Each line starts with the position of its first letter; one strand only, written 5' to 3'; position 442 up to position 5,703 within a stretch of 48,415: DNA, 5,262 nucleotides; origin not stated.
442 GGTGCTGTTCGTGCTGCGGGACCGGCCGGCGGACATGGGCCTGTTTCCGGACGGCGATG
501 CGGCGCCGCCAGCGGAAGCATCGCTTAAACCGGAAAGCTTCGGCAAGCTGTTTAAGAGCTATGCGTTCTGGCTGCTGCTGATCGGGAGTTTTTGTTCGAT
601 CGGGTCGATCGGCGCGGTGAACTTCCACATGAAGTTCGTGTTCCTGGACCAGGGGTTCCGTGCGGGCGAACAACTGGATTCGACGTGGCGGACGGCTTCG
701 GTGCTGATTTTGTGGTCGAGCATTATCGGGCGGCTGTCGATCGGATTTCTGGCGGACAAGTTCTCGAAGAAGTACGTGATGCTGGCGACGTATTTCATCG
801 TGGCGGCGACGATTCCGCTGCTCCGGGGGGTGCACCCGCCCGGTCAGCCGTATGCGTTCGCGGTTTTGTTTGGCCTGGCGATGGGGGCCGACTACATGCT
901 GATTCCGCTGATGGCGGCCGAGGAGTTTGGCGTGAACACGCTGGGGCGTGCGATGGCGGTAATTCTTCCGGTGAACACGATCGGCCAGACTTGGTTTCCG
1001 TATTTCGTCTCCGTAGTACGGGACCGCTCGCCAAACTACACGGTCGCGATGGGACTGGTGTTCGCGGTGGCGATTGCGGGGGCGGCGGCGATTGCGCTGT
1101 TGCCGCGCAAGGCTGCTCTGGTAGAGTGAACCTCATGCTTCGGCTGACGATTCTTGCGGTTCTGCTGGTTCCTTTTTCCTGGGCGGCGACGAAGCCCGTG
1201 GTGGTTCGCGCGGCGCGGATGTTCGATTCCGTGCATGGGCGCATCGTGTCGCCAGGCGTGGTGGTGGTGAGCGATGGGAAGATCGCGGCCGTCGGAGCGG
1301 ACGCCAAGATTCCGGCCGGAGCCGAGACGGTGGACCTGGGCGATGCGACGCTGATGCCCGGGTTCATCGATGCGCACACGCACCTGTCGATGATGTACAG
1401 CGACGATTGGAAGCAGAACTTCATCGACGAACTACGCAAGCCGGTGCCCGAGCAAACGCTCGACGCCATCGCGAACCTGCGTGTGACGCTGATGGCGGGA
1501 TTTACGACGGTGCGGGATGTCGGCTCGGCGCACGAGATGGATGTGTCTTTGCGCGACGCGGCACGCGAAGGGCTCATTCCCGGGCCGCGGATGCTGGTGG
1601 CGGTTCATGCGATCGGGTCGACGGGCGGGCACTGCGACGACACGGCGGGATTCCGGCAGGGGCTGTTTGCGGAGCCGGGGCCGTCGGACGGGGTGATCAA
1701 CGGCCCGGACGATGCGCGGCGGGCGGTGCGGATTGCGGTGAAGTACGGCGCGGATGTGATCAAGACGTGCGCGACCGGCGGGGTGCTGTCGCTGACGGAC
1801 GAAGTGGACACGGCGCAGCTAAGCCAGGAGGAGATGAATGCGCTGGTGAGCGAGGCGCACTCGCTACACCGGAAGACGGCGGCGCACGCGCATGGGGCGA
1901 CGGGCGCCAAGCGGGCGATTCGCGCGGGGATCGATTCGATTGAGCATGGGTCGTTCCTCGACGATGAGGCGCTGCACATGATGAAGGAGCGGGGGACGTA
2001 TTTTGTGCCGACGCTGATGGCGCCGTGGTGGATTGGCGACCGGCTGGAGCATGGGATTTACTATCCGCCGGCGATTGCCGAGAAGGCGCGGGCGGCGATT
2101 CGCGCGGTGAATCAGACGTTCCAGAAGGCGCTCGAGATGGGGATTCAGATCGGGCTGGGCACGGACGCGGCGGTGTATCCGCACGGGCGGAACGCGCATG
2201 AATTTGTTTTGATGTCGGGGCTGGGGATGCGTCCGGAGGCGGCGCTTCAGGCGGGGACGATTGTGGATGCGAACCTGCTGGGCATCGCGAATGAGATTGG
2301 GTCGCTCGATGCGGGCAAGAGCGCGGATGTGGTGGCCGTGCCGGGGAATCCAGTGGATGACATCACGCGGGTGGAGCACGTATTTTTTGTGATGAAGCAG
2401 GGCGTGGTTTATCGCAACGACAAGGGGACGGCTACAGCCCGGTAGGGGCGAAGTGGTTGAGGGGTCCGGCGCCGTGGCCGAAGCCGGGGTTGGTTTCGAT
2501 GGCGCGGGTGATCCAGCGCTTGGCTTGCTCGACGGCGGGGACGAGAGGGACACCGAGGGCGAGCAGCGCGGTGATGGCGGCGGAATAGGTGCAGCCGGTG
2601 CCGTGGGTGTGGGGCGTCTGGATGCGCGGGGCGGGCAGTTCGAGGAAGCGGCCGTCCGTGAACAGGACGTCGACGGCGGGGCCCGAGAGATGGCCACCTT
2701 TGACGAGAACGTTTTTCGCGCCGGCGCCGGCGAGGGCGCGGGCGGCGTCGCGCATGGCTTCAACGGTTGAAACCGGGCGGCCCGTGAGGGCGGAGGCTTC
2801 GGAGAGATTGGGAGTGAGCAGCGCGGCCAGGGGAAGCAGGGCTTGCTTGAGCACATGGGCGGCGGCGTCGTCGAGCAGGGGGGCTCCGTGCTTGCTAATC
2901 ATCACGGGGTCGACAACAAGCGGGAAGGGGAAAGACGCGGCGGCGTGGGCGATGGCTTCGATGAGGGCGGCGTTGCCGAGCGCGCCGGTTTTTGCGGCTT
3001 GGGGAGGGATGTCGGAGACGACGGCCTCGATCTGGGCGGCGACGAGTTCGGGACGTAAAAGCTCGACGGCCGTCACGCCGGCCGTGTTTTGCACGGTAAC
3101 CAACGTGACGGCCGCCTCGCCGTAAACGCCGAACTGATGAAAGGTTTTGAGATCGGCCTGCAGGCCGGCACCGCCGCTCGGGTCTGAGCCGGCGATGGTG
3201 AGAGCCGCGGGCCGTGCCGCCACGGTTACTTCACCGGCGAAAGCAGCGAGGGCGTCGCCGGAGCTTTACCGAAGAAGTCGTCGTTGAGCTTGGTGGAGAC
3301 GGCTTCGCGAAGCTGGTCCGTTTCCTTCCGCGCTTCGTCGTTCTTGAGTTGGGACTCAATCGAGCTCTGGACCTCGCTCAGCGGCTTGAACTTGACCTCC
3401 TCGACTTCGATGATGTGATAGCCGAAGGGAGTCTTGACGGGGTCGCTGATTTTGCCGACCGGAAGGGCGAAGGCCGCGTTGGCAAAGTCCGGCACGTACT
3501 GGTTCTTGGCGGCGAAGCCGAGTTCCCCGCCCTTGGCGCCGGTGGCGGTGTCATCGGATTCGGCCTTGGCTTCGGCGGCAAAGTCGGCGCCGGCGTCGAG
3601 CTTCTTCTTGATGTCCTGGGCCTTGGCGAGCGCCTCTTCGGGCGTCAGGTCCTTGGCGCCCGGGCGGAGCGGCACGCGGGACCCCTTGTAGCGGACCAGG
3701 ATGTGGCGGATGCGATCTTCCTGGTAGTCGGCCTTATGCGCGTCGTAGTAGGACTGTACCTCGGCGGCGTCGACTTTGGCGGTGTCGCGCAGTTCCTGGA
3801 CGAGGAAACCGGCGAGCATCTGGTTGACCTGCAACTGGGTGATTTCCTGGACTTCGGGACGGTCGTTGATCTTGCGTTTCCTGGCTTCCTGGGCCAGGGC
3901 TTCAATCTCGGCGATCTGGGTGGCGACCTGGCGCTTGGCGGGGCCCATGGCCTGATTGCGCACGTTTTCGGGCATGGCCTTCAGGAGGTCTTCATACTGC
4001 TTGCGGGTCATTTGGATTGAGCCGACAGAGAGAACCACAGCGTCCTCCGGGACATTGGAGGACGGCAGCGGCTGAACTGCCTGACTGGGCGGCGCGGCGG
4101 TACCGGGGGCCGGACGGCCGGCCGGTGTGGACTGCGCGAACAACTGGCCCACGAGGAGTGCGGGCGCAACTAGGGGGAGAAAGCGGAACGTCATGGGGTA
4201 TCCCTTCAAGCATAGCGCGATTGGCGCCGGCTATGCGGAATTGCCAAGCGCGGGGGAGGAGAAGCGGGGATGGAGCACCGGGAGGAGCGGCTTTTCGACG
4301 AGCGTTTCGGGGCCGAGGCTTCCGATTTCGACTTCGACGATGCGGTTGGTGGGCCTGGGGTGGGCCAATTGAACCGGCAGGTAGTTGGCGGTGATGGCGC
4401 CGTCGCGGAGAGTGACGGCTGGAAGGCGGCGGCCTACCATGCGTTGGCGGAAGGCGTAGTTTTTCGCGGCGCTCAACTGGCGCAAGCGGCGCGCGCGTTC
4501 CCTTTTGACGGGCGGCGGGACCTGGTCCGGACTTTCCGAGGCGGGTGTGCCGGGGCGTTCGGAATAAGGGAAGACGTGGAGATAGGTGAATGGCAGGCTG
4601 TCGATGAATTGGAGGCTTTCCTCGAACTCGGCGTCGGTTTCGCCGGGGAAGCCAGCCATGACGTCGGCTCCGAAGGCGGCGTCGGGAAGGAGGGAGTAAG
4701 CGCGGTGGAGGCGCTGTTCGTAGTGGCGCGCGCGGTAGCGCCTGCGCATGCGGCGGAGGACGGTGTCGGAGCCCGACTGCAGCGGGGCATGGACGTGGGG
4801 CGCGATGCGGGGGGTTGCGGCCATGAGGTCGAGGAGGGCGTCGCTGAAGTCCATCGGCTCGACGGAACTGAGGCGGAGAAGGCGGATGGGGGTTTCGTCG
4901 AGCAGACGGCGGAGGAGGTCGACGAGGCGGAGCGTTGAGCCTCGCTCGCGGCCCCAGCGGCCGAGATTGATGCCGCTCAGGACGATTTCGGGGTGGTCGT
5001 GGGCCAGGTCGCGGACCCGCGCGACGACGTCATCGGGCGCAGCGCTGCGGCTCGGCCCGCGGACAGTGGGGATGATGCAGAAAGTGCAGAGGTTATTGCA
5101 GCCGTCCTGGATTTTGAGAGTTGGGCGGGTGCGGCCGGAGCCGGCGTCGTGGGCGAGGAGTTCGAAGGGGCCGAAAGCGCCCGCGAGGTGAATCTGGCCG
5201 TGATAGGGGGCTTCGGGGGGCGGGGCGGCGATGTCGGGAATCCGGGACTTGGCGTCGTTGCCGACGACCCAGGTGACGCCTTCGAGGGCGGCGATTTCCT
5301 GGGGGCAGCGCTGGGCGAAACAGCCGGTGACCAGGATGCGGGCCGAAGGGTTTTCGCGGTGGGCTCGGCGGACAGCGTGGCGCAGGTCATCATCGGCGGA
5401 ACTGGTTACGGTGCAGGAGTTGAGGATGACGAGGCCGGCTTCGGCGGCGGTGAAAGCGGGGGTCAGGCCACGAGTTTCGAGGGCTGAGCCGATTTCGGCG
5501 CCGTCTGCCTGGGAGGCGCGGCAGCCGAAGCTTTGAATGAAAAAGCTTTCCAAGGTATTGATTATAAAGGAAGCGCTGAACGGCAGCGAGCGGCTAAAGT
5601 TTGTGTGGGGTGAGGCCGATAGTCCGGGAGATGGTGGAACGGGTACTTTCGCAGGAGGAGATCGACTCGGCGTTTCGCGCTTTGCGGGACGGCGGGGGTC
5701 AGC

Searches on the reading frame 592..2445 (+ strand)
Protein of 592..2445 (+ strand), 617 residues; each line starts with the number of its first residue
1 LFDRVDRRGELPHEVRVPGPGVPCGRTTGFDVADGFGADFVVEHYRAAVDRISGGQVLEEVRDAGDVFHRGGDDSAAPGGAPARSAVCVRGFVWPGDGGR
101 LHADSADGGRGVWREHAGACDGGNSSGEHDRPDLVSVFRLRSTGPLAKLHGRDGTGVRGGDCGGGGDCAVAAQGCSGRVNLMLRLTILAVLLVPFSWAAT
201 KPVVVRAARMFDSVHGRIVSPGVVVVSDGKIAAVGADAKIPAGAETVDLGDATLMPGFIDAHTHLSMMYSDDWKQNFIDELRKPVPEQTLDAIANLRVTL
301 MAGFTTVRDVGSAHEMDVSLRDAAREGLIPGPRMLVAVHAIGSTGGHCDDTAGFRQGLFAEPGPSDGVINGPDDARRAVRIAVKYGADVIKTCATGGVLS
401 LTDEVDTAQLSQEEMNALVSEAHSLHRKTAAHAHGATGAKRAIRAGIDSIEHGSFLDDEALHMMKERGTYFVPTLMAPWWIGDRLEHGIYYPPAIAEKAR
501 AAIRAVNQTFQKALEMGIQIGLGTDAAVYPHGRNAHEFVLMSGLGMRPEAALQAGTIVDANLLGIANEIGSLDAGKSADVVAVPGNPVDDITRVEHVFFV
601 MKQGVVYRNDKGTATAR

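Call 83: search_protein_families(library=pfam, proteins=[window:592-2445:+], max_evalue=0.0001)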
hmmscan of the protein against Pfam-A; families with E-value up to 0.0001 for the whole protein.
window:592-2445:+ (617 aa): 2 families
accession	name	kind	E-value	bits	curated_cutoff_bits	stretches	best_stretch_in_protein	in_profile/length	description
PF01979.26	Amidohydro_1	-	2e-43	149.4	25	1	253-606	1-335/345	Amidohydrolase family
PF07969.17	Amidohydro_3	-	2.4e-11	44.2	29.7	2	397-589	244-450/472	Amidohydrolase family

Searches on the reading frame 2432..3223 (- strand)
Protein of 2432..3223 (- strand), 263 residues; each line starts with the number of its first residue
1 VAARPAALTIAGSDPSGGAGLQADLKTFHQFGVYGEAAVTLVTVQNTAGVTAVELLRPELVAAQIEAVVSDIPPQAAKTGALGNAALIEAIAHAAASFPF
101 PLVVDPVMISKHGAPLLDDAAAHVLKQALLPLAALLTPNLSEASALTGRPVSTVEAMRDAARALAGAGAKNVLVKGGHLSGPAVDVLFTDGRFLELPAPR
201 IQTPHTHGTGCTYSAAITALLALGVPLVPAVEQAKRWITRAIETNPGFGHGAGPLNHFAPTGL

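Call 83: search_protein_families(library=pfam, proteins=[window:2432-3223:-], max_evalue=0.0001)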
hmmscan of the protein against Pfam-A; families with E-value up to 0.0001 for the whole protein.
window:2432-3223:- (263 aa): 2 families
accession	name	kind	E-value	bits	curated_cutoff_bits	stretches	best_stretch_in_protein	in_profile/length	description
PF08543.17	Phos_pyr_kin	-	1.3e-90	303.6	27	1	14-256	1-246/246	Phosphomethylpyrimidine kinase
PF00294.29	PfkB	-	2.1e-10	40.9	25.8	1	104-234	161-282/302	pfkB family carbohydrate kinase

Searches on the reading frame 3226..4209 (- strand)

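Call 83: search_protein_families(library=pfam, proteins=[window:3226-4209:-], max_evalue=0.0001)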
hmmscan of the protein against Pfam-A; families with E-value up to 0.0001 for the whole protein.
window:3226-4209:- (327 aa): 3 families
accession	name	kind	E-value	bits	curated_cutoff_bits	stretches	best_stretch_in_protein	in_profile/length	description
PF13616.12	Rotamase_3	-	1.3e-27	97.1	22.5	1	160-272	11-115/116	PPIC-type PPIASE domain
PF00639.27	Rotamase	-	2.9e-24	86.3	21.7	1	169-270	1-96/97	PPIC-type PPIASE domain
PF13145.12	Rotamase_2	-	1.7e-16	61.5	27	1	146-280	1-119/121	PPIC-type PPIASE domain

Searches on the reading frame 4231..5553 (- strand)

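Call 83: search_protein_families(library=pfam, proteins=[window:4231-5553:-], max_evalue=0.0001)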
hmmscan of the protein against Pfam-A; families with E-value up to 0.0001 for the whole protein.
window:4231-5553:- (440 aa): 2 families
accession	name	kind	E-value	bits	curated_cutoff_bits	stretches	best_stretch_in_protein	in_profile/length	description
PF00919.26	UPF0004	-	2.2e-20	73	27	1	4-98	2-98/98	Uncharacterized protein family UPF0004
PF04055.27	Radical_SAM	-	7.3e-20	72.2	29.5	1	147-317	2-166/166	Radical SAM superfamily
